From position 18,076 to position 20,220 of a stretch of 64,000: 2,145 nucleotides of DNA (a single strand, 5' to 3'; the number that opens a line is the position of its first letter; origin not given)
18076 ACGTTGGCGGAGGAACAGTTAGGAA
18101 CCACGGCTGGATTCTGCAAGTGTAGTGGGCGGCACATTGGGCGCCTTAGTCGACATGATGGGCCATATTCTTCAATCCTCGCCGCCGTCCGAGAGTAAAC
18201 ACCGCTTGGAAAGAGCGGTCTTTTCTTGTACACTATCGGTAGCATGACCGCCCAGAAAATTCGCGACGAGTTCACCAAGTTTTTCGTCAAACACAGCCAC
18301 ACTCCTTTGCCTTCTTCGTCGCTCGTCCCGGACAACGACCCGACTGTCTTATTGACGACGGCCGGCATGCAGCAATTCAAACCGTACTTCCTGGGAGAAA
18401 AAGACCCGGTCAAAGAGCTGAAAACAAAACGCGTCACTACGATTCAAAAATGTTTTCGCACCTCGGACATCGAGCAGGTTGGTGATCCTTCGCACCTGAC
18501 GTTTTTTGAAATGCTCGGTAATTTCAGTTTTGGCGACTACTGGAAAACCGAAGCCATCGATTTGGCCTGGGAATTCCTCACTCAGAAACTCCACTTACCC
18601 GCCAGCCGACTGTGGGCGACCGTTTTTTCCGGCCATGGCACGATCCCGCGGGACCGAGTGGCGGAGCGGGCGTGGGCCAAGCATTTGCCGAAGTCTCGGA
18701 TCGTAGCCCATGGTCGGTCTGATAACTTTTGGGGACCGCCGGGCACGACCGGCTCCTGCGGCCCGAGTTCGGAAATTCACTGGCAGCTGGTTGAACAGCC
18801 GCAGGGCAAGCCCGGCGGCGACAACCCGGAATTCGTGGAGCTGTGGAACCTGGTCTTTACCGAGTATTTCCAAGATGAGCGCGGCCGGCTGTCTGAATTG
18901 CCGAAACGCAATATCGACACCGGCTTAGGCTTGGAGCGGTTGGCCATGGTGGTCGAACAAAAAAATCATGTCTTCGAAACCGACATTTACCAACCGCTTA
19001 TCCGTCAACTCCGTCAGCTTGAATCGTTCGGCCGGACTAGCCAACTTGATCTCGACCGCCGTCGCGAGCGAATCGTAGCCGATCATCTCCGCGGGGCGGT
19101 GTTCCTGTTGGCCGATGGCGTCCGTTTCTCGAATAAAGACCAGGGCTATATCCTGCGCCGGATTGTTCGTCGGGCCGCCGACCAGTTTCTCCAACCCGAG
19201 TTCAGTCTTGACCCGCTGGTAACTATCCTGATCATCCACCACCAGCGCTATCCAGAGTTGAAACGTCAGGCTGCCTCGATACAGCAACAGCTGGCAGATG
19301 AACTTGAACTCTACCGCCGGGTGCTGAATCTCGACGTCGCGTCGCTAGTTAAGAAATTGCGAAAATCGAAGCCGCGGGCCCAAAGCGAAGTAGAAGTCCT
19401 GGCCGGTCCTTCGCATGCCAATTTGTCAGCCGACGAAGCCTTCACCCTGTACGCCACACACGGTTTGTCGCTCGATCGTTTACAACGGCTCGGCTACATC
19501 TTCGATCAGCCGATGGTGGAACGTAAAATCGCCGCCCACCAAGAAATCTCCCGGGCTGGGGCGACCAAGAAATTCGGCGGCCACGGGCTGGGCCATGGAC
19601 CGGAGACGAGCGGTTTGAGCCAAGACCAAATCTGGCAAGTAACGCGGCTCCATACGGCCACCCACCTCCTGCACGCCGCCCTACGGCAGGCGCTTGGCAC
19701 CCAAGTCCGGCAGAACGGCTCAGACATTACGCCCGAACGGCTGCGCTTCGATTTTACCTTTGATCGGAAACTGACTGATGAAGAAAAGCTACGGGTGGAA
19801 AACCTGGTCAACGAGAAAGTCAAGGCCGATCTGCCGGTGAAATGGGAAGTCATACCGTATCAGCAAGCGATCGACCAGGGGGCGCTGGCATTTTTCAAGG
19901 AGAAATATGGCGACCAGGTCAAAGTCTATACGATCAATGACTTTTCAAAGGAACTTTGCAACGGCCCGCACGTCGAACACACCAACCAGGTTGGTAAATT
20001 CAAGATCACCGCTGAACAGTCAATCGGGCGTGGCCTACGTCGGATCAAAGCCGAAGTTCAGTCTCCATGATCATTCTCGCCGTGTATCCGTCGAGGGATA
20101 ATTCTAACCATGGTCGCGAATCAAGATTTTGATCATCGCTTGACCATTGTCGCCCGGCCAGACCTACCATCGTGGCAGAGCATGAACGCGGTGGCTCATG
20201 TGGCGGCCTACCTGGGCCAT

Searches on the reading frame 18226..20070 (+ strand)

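Call 47: search_protein_families(library=pfam, proteins=[window:18226-20070:+], max_evalue=0.001)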
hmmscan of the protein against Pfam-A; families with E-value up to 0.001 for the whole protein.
window:18226-20070:+ (614 aa): 2 families
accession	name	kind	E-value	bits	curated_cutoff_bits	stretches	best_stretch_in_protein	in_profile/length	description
PF01411.24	tRNA-synt_2c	-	4.3e-110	369.3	30.3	1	11-448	1-434/552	tRNA synthetases class II (A)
PF07973.19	tRNA_SAD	-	5.9e-16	58.6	24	1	565-607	1-43/44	Threonyl and Alanyl tRNA synthetase second additional domain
